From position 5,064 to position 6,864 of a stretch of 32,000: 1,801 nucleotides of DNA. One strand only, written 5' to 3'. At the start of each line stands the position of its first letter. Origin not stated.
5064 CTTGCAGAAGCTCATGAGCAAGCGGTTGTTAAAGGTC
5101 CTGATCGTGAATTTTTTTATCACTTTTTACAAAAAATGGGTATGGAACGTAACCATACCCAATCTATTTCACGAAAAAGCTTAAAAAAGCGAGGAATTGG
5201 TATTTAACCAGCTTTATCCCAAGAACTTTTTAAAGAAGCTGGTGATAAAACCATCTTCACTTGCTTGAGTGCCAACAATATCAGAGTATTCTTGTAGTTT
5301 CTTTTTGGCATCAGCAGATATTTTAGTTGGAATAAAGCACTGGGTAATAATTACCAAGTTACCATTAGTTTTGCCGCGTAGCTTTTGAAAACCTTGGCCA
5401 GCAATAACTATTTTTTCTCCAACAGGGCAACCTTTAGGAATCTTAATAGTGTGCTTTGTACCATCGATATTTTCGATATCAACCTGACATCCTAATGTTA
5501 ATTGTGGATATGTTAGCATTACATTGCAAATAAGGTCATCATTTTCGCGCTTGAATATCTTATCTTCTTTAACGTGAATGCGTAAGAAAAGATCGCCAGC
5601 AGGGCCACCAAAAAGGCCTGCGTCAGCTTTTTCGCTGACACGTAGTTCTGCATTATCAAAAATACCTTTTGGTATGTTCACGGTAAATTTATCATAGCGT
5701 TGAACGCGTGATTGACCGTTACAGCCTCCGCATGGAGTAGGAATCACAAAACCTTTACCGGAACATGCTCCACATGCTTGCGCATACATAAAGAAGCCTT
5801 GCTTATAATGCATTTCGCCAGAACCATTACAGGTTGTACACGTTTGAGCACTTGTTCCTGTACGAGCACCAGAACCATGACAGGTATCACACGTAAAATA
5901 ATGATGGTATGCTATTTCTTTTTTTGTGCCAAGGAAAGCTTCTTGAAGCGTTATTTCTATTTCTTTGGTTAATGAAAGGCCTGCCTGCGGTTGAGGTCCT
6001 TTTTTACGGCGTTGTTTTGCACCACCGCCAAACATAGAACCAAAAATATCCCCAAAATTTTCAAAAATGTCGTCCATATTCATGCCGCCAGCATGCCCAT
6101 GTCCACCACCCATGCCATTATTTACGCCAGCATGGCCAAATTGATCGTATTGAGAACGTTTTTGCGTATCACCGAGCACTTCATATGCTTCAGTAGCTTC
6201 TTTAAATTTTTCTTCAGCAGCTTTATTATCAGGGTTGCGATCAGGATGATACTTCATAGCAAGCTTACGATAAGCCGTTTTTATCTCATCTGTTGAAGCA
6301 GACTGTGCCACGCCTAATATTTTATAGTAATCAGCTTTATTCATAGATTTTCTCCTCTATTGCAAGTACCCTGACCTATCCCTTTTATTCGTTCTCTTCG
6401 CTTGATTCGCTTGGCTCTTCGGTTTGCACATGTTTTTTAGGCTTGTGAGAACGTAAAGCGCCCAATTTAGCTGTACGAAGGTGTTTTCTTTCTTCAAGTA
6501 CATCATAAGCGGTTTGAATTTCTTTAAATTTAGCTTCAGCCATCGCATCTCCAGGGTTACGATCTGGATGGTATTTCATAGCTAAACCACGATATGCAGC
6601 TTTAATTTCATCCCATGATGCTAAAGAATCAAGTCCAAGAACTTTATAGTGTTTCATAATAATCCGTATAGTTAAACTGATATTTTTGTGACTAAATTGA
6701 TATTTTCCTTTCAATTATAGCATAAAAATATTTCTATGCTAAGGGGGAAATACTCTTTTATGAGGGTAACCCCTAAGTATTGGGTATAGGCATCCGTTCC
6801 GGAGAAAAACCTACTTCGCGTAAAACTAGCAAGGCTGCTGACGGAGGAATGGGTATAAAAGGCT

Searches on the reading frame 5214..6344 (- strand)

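Call 25: search_protein_families(library=pfam, proteins=[window:5214-6344:-], max_evalue=0.01)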
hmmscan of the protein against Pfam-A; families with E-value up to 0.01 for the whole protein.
window:5214-6344:- (376 aa): 4 families
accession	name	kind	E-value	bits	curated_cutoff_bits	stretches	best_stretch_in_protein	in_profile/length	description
PF01556.23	DnaJ_C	-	5.9e-35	121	26.6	1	127-339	3-152/152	DnaJ C terminal domain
PF00226.36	DnaJ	-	1.8e-28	98.8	27.8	1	5-67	1-63/63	DnaJ domain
PF00684.25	DnaJ_CXXCXGXG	-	1.1e-12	48.5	32.7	1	152-211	1-64/65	DnaJ central domain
PF23733.2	GRXCR1-2_C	-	0.0004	20.7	26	0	148-176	8-39/47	GRXCR1/2, C-terminal domain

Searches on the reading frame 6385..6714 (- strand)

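Call 48: search_protein_families(library=pfam, proteins=[window:6385-6714:-], max_evalue=0.001)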
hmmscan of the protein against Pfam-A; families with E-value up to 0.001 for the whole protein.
window:6385-6714:- (109 aa): 1 family
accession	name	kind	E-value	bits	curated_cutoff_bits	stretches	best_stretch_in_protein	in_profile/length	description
PF00226.36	DnaJ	-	1e-21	77.2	27.8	1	21-77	1-57/63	DnaJ domain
